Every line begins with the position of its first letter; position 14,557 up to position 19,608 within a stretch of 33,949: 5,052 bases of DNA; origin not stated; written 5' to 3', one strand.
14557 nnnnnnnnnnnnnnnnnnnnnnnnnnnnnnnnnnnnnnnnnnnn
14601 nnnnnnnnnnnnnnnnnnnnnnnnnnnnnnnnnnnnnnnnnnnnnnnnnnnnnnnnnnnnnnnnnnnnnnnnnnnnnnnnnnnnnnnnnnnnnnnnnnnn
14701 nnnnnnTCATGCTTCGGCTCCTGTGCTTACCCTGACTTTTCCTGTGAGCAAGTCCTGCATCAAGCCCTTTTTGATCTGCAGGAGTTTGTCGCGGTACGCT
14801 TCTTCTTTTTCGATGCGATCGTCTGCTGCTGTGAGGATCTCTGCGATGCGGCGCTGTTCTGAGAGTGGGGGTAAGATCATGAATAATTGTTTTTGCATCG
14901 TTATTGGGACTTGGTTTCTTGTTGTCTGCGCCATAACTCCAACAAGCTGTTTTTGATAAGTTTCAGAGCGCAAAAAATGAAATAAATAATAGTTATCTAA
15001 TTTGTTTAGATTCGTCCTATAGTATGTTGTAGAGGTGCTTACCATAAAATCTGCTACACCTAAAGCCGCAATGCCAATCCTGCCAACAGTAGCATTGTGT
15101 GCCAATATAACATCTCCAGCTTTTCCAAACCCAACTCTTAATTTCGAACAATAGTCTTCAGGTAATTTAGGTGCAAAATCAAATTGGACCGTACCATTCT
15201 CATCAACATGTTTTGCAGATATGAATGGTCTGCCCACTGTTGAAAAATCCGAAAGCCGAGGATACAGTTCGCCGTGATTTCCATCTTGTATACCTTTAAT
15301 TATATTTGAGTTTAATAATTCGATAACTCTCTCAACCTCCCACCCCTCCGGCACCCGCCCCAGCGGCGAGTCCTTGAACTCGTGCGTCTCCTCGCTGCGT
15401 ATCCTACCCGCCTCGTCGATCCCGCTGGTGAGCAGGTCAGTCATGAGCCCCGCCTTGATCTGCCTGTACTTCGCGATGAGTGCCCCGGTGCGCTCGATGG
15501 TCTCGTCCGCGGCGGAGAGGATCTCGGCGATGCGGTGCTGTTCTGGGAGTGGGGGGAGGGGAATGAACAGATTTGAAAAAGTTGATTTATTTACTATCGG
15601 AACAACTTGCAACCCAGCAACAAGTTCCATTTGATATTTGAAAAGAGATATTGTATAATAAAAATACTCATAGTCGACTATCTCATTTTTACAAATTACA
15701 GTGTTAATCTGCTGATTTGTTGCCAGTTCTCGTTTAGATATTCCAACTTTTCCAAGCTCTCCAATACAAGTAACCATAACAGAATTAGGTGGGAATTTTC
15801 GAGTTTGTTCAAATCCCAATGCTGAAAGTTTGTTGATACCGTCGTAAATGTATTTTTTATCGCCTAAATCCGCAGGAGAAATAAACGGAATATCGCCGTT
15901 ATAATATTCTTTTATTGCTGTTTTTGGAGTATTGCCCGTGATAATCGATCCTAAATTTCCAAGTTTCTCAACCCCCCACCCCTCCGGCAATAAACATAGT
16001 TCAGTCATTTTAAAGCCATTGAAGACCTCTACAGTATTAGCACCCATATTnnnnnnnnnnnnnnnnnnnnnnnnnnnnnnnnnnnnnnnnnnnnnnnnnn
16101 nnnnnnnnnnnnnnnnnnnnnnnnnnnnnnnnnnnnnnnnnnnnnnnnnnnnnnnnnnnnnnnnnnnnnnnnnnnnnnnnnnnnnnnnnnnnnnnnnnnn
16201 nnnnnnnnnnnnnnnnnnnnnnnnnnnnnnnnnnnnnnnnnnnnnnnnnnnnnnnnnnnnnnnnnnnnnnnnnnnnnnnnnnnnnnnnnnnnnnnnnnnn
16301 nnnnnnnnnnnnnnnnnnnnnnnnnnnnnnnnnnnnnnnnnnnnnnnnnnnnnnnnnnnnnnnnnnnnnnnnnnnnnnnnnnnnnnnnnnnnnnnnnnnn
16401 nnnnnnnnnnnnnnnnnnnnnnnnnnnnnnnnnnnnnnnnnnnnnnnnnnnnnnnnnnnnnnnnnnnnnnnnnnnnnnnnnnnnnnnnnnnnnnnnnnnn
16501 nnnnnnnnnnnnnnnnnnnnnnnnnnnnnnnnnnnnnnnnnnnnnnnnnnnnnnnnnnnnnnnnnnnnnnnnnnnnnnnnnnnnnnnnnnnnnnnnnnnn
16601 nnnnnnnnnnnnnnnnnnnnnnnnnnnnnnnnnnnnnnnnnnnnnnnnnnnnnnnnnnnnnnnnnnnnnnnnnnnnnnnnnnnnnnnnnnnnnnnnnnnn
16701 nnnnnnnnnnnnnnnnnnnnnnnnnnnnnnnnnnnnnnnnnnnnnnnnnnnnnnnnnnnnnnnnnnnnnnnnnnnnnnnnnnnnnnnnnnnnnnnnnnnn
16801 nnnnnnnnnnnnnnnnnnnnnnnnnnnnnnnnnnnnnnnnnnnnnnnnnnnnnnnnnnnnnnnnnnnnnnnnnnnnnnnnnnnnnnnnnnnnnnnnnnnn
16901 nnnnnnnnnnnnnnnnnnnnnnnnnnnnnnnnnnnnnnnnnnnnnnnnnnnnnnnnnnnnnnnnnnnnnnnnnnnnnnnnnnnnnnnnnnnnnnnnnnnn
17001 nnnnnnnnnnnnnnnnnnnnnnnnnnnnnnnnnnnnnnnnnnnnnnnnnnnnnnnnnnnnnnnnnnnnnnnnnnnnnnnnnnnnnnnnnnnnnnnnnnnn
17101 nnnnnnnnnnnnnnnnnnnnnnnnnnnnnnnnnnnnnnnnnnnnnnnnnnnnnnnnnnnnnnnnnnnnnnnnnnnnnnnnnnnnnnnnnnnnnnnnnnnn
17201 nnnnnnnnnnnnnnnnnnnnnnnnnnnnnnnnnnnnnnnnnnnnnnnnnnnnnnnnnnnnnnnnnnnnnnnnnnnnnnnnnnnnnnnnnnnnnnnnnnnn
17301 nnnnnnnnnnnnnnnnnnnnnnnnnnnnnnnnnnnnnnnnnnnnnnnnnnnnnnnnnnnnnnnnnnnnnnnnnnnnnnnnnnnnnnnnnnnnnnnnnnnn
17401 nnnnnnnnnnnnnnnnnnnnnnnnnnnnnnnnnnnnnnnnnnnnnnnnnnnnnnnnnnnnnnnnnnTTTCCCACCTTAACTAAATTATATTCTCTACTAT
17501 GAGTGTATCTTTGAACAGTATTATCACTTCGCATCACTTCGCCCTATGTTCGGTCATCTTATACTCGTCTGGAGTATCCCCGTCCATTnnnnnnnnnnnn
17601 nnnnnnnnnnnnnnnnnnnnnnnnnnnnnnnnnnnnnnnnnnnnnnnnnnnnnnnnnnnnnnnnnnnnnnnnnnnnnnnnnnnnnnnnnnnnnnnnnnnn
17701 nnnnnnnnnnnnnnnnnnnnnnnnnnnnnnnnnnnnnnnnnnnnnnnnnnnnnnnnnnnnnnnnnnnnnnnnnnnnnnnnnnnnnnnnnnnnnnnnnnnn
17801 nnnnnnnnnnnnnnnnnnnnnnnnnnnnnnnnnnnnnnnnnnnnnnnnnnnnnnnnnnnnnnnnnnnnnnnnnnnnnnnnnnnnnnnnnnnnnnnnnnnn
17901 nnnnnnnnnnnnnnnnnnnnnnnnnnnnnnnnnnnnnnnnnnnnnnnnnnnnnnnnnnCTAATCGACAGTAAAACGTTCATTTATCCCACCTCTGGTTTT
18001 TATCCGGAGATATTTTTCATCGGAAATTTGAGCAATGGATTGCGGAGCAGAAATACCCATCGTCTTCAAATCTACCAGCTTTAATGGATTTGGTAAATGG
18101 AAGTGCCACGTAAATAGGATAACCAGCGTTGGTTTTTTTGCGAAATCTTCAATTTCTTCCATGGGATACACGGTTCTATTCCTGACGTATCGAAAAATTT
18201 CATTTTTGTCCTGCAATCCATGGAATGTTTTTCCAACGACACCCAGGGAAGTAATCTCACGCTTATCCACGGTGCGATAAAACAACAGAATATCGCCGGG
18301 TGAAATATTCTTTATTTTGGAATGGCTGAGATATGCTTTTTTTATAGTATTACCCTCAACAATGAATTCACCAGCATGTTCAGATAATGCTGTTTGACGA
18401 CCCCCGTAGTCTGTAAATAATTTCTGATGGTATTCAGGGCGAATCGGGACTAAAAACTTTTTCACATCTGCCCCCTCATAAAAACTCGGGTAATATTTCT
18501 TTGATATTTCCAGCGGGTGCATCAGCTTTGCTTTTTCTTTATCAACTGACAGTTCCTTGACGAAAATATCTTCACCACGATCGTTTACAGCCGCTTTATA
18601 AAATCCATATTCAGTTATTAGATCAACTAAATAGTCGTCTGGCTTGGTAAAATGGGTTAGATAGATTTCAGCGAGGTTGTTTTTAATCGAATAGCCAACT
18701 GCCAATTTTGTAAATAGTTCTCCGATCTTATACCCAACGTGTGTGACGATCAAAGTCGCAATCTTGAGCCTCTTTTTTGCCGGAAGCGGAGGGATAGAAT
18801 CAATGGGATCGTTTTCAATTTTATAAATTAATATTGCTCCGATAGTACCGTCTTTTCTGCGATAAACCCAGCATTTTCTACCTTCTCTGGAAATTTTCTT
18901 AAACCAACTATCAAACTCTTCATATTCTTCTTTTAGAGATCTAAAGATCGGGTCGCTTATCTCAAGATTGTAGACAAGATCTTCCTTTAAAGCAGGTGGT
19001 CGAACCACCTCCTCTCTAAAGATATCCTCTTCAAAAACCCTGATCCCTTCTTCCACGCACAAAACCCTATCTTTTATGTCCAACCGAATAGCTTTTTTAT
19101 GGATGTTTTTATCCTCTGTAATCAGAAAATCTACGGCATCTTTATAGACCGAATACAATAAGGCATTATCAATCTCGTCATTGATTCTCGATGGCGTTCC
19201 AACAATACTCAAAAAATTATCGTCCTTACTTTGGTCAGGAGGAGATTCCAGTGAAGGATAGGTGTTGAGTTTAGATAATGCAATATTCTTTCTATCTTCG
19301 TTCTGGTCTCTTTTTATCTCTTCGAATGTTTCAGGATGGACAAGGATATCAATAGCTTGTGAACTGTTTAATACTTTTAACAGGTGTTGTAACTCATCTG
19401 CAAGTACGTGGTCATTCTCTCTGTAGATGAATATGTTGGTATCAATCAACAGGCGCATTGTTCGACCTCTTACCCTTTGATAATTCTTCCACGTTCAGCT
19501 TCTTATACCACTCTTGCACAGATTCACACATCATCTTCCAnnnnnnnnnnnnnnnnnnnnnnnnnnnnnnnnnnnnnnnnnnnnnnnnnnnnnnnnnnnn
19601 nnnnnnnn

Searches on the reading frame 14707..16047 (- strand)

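Call 64: search_protein_families(library=pfam, proteins=[window:14707-16047:-], max_evalue=0.001)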
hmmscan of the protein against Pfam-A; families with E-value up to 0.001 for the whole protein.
window:14707-16047:- (446 aa): 1 family
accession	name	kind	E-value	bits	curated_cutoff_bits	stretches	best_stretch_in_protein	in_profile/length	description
PF01420.25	Methylase_S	-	4.5e-42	144.5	22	2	21-188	1-160/168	Type I restriction modification DNA specificity domain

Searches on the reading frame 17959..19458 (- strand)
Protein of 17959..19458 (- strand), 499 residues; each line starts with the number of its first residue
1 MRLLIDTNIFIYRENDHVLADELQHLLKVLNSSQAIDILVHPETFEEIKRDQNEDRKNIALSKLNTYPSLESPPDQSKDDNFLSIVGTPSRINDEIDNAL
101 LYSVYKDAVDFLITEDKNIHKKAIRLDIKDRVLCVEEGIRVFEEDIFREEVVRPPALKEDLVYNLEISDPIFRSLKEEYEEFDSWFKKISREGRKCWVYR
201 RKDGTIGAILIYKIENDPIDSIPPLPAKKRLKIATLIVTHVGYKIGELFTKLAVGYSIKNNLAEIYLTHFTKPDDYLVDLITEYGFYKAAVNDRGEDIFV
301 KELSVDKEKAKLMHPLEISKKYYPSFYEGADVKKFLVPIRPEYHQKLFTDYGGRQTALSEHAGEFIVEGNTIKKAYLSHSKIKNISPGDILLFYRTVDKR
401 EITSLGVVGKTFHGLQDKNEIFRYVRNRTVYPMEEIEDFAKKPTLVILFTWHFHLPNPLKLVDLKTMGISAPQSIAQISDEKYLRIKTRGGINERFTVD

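Call 64: search_protein_families(library=pfam, proteins=[window:17959-19458:-], max_evalue=0.001)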
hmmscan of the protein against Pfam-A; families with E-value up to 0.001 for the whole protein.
window:17959-19458:- (499 aa): 1 family
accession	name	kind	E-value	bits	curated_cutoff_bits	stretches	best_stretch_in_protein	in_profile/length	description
PF13470.12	PIN_3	-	0.00058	21.1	27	0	2-117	1-114/115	PIN domain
